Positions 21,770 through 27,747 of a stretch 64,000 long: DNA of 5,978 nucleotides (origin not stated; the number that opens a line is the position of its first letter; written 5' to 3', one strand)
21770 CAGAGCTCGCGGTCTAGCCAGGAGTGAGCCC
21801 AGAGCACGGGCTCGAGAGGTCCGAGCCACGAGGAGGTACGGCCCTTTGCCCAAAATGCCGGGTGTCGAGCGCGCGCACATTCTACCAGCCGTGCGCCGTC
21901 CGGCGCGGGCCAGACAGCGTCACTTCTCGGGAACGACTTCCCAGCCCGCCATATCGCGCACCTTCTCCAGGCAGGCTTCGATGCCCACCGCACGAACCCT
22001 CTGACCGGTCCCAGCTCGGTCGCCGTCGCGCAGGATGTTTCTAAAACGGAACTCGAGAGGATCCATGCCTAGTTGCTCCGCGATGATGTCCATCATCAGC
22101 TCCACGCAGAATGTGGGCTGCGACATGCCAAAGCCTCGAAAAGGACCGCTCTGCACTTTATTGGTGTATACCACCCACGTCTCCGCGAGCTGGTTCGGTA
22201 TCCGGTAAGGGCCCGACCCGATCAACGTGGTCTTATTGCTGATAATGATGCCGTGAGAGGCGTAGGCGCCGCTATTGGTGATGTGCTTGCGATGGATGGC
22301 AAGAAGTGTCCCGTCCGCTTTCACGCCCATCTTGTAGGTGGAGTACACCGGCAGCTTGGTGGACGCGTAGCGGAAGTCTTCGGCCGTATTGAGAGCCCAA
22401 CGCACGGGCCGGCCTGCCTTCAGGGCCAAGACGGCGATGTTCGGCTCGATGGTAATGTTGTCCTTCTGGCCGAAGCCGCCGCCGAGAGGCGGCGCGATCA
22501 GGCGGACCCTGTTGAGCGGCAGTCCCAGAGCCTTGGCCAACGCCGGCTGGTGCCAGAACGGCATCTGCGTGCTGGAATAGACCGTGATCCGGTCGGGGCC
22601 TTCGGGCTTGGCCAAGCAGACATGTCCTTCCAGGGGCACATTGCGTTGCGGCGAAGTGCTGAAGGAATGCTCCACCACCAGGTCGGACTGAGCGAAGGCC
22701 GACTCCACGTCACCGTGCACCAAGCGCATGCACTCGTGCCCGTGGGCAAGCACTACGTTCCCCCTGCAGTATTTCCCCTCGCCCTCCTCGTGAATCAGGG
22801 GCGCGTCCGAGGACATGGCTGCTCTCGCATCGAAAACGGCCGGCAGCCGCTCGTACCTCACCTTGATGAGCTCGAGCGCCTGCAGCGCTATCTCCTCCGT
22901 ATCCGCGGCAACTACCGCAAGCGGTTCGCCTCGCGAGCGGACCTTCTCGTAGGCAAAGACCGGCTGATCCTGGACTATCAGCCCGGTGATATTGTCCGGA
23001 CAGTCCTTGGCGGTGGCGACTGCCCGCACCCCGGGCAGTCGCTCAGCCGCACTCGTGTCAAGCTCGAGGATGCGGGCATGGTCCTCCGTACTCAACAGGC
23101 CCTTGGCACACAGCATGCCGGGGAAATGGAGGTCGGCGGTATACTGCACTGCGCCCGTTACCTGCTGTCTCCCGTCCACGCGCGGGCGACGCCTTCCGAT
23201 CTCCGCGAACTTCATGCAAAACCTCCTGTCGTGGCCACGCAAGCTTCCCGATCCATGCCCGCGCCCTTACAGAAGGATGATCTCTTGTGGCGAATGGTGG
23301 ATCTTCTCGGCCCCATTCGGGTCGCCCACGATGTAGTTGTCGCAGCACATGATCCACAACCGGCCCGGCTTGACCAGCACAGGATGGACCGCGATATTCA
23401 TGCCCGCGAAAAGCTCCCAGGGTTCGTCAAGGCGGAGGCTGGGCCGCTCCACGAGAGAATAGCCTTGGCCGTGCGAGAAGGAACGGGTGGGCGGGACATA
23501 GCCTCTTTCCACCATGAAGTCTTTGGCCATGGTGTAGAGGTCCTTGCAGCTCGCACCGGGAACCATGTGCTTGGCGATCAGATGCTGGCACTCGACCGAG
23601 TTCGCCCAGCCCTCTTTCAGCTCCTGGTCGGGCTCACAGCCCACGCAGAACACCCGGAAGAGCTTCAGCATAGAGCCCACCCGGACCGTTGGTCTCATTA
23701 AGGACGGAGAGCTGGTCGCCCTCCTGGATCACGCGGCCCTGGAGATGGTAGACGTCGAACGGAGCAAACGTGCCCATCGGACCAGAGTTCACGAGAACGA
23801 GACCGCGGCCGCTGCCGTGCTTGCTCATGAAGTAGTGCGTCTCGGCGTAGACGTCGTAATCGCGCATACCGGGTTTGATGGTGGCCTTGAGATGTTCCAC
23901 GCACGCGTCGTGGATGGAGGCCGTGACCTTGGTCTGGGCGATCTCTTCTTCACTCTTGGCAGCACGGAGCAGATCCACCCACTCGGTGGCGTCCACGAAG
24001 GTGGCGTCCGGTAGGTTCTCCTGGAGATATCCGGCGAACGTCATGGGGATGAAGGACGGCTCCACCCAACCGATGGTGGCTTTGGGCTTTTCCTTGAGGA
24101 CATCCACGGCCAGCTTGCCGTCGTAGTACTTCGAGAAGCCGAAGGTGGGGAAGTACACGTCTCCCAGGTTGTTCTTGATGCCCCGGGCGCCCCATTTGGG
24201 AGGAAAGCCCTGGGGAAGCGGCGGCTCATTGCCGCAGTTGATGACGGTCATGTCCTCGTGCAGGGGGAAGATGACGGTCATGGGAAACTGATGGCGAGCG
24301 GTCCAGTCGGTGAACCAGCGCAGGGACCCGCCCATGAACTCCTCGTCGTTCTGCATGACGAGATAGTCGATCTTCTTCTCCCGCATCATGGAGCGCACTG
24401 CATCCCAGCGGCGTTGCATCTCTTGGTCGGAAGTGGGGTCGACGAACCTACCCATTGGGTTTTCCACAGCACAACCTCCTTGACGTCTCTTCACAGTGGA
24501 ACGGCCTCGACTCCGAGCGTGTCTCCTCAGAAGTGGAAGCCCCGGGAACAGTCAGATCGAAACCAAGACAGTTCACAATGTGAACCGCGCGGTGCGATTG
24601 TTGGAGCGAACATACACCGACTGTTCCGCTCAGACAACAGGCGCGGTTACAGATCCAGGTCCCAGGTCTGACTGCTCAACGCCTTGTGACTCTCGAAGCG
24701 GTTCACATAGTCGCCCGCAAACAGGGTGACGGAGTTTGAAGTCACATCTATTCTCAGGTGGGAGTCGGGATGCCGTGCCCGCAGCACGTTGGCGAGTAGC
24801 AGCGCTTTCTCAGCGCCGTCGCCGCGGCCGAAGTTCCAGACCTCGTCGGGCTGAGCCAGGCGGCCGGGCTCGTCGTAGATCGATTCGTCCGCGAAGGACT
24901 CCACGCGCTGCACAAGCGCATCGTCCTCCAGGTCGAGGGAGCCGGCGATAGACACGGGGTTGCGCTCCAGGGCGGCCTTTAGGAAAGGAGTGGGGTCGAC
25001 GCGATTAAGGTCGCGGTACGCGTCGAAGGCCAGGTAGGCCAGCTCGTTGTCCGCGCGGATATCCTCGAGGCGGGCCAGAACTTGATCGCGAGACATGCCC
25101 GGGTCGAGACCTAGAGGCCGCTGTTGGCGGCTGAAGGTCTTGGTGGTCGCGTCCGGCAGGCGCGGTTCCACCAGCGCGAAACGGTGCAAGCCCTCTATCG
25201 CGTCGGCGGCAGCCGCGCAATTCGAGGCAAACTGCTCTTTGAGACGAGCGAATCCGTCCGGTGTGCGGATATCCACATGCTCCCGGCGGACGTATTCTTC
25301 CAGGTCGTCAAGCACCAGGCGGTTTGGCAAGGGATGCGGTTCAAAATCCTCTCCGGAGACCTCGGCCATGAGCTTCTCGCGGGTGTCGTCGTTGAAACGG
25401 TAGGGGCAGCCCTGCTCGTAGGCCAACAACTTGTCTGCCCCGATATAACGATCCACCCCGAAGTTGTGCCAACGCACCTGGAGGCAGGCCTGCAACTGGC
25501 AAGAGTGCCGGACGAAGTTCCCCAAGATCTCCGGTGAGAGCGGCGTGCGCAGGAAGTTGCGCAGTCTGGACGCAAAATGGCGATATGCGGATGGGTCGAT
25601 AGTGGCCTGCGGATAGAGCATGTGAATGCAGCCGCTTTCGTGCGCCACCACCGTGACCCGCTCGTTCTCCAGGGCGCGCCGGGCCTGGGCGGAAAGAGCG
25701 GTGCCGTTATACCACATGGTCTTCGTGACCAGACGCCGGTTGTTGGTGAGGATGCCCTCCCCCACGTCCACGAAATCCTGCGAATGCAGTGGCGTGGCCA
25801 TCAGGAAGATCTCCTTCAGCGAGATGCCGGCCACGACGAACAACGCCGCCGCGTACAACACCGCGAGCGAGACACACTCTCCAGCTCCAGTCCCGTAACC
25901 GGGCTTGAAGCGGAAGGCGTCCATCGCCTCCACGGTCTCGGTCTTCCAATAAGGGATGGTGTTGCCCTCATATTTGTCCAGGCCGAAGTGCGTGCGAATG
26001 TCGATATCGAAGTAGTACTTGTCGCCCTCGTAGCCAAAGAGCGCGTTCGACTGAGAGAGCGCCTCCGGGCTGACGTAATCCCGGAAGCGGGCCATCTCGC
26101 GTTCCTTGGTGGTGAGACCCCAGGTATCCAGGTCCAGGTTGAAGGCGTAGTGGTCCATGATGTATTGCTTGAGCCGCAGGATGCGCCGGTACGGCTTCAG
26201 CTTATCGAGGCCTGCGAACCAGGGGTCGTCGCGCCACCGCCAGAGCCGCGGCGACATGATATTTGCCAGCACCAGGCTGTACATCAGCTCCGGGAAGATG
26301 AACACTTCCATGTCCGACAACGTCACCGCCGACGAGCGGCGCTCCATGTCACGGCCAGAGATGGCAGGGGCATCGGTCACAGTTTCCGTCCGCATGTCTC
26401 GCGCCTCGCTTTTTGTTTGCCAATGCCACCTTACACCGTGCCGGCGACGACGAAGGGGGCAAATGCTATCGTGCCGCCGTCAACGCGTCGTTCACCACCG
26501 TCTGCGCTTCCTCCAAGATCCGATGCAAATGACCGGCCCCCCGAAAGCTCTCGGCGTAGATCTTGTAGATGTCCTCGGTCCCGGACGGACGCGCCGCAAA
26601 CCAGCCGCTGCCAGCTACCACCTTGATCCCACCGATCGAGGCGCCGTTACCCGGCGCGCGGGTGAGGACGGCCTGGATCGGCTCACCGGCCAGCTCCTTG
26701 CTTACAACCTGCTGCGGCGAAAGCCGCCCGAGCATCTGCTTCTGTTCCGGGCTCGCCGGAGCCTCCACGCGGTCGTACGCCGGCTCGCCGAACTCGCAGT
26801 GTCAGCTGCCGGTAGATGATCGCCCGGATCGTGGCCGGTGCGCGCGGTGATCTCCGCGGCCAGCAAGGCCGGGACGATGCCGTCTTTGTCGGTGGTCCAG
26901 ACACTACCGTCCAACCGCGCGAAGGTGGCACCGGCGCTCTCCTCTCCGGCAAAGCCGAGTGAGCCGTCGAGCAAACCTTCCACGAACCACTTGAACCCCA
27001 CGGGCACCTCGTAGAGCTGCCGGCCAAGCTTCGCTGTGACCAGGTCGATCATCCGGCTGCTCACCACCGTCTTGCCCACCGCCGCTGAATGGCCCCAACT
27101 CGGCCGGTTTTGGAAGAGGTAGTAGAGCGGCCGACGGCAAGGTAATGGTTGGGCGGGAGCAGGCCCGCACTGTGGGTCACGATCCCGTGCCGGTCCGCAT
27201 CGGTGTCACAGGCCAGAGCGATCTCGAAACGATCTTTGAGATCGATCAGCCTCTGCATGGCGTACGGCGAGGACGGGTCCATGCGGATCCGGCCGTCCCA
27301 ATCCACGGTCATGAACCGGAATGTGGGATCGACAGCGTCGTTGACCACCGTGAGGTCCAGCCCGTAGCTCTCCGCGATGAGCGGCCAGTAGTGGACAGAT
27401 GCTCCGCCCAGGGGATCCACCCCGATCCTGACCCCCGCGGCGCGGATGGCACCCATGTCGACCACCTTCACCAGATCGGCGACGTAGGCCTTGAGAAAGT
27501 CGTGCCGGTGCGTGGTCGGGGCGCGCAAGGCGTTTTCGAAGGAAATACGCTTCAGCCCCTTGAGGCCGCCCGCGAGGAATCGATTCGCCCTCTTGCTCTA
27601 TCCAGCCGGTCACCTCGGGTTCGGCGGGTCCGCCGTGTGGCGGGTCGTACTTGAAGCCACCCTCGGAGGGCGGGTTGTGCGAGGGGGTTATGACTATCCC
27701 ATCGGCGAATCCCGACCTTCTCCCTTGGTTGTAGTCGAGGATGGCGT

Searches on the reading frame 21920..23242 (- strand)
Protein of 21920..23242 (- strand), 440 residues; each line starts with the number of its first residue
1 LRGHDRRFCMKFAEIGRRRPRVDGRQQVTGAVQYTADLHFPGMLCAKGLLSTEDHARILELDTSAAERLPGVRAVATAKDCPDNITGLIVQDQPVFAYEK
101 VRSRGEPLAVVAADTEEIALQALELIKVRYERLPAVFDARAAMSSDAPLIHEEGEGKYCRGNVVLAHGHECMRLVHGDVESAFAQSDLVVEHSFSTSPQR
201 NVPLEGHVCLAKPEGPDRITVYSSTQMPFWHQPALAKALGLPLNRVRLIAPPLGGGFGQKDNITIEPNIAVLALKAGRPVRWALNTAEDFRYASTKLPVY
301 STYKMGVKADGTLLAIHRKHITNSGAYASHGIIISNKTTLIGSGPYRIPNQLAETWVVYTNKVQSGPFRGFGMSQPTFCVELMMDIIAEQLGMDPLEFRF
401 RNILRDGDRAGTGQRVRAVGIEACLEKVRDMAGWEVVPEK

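Call 27: search_protein_families(library=pfam, proteins=[window:21920-23242:-], max_evalue=0.001)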
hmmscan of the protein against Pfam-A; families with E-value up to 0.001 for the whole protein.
window:21920-23242:- (440 aa): 2 families
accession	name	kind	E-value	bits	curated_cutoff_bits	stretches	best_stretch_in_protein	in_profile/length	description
PF02738.23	MoCoBD_1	-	3.1e-76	256.1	27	1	173-403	12-244/244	Molybdopterin cofactor-binding domain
PF01315.27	Ald_Xan_dh_C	-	4.3e-27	95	31.3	1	29-134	1-110/110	Aldehyde oxidase and xanthine dehydrogenase, a/b hammerhead domain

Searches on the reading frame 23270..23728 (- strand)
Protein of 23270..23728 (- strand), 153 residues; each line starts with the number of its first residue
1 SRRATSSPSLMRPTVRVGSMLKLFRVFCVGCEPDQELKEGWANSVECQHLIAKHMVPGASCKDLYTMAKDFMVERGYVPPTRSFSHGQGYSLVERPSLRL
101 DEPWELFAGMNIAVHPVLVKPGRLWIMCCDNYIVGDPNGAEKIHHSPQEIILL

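Call 27: search_protein_families(library=pfam, proteins=[window:23270-23728:-], max_evalue=0.001)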
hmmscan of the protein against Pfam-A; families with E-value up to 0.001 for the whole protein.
window:23270-23728:- (153 aa): 1 family
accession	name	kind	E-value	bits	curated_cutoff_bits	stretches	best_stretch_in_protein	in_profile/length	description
PF00557.29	Peptidase_M24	-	5.2e-12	46.4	23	1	24-134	94-206/208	Metallopeptidase family M24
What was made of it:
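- The M24 peptidase 23270-24494 is split (call 27).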

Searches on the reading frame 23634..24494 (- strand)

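Call 27: search_protein_families(library=pfam, proteins=[window:23634-24494:-], max_evalue=0.001)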
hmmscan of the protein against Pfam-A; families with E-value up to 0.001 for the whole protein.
window:23634-24494:- (286 aa): 2 families
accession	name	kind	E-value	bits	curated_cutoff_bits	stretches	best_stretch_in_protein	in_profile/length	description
PF01321.24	Creatinase_N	-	2.3e-07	31.9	22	1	123-178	71-127/128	Creatinase/Prolidase N-terminal domain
PF00557.29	Peptidase_M24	-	0.00088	19.5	23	0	189-260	4-75/208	Metallopeptidase family M24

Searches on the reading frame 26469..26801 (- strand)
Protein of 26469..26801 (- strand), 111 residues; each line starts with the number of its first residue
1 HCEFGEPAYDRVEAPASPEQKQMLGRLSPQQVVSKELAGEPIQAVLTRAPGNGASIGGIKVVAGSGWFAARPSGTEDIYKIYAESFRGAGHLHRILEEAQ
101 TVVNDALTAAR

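Call 27: search_protein_families(library=pfam, proteins=[window:26469-26801:-], max_evalue=0.001)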
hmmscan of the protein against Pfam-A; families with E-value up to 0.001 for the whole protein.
window:26469-26801:- (111 aa): 1 family
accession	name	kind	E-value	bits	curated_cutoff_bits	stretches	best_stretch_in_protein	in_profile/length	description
PF00408.26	PGM_PMM_IV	-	1.3e-06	28.8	23.1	1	48-98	21-64/68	Phosphoglucomutase/phosphomannomutase, C-terminal domain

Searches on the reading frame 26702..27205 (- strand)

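Call 27: search_protein_families(library=pfam, proteins=[window:26702-27205:-], max_evalue=0.001)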
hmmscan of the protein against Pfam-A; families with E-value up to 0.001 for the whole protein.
window:26702-27205:- (167 aa): 1 family
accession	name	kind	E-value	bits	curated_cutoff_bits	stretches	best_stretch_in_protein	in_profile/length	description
PF02880.22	PGM_PMM_III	-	8.1e-24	84.4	20.7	1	29-131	12-108/115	Phosphoglucomutase/phosphomannomutase, alpha/beta/alpha domain III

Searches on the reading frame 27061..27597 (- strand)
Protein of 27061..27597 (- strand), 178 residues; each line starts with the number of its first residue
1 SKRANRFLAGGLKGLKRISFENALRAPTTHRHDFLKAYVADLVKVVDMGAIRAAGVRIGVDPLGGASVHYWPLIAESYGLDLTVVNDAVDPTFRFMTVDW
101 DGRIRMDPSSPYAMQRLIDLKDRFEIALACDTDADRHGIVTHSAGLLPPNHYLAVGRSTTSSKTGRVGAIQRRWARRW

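Call 27: search_protein_families(library=pfam, proteins=[window:27061-27597:-], max_evalue=0.001)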
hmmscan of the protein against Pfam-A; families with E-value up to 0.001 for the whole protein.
window:27061-27597:- (178 aa): 1 family
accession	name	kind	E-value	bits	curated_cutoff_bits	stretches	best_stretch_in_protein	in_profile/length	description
PF02879.22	PGM_PMM_II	-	6e-14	52.9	29.3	1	36-142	1-101/103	Phosphoglucomutase/phosphomannomutase, alpha/beta/alpha domain II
